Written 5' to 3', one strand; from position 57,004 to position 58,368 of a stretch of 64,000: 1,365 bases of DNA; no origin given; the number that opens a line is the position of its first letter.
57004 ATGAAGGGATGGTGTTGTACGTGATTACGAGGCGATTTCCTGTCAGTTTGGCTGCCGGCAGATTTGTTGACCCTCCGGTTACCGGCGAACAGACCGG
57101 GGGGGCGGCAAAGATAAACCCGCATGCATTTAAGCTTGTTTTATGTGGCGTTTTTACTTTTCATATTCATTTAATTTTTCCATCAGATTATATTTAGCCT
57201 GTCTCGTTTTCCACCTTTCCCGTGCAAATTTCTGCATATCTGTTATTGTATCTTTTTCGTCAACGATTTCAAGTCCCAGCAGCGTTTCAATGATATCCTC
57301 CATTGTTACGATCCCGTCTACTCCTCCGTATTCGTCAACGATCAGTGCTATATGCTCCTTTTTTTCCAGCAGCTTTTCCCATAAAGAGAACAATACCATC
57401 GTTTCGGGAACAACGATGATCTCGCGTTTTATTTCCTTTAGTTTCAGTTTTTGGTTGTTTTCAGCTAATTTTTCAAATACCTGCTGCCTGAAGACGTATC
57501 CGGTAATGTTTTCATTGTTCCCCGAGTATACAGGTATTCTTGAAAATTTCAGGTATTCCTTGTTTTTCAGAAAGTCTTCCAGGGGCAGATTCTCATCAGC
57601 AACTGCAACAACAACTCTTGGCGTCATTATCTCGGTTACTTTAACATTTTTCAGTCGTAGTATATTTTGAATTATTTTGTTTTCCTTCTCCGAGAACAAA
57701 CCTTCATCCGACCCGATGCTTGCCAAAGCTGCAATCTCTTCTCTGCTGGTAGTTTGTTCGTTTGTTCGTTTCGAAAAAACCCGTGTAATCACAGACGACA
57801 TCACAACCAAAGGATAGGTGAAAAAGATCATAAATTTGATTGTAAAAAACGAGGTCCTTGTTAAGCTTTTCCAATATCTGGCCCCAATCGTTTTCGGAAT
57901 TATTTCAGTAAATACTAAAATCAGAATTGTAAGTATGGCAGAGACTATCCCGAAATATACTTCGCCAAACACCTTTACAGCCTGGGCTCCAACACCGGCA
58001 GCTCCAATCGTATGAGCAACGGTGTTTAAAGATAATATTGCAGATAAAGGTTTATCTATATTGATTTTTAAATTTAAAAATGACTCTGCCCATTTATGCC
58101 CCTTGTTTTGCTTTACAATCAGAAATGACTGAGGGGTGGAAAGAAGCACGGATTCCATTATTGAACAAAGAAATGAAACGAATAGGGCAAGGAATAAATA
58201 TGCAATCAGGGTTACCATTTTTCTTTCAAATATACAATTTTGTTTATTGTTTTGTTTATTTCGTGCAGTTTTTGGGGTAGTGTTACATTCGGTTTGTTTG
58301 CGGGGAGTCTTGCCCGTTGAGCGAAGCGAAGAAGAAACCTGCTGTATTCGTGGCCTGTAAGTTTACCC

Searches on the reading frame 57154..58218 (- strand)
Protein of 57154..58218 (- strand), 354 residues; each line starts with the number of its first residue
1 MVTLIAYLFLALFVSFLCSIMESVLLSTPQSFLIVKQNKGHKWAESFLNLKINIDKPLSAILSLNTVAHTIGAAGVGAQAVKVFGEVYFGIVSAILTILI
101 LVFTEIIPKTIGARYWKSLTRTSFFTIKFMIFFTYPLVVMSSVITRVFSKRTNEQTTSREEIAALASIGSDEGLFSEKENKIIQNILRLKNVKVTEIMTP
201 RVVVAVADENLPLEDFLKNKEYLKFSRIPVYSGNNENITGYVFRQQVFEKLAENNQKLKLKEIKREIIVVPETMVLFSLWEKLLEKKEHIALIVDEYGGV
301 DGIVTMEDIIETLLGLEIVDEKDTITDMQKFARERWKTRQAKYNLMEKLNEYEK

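Call 81: search_solved_structures(query=window:57154-58218:-, max_evalue=0.001)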
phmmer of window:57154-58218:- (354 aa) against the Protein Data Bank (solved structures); distinct sequences matched with E-value up to 0.001: 32.
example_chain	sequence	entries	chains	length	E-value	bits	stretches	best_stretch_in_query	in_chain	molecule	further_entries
7m1u_A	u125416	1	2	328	1e-36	130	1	4-314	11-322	Hemolysin, contains CBS domains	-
7m1t_A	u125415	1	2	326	5.1e-36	127.8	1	4-314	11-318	Hemolysin, contains CBS domains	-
7cfk_A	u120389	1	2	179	2.4e-26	96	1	157-326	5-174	Hemolysin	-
7cfh_A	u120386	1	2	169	4.4e-25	91.8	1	158-321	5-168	Hemolysin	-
7cfi_A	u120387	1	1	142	5.8e-23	84.9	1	178-315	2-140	Hemolysin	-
4hg0_A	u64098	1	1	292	7.2e-21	78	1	152-340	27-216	Magnesium and cobalt efflux protein CorC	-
3lv9_A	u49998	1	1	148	9.5e-21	77.6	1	171-315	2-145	Putative transporter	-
3i8n_A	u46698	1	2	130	1.3e-19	73.9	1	190-315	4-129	uncharacterized protein VP2912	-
3lhh_A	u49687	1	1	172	4.5e-18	68.8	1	157-315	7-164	CBS domain protein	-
7msu_A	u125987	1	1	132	7.4e-18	68.1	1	194-314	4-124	Hemolysin, contains CBS domains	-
3oco_A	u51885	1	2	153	7e-16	61.6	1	177-323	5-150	Hemolysin-like protein containing CBS domains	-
3jtf_A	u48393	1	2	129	1.9e-15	60.2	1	194-315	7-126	Magnesium and cobalt efflux protein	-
5yz2_A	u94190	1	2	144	1.7e-14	57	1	192-315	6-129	Magnesium and cobalt efflux protein CorC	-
3oi8_A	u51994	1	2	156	5.1e-14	55.5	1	158-311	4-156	Uncharacterized protein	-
3nqr_A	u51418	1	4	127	7.7e-14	54.9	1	193-315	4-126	Magnesium and cobalt efflux protein corC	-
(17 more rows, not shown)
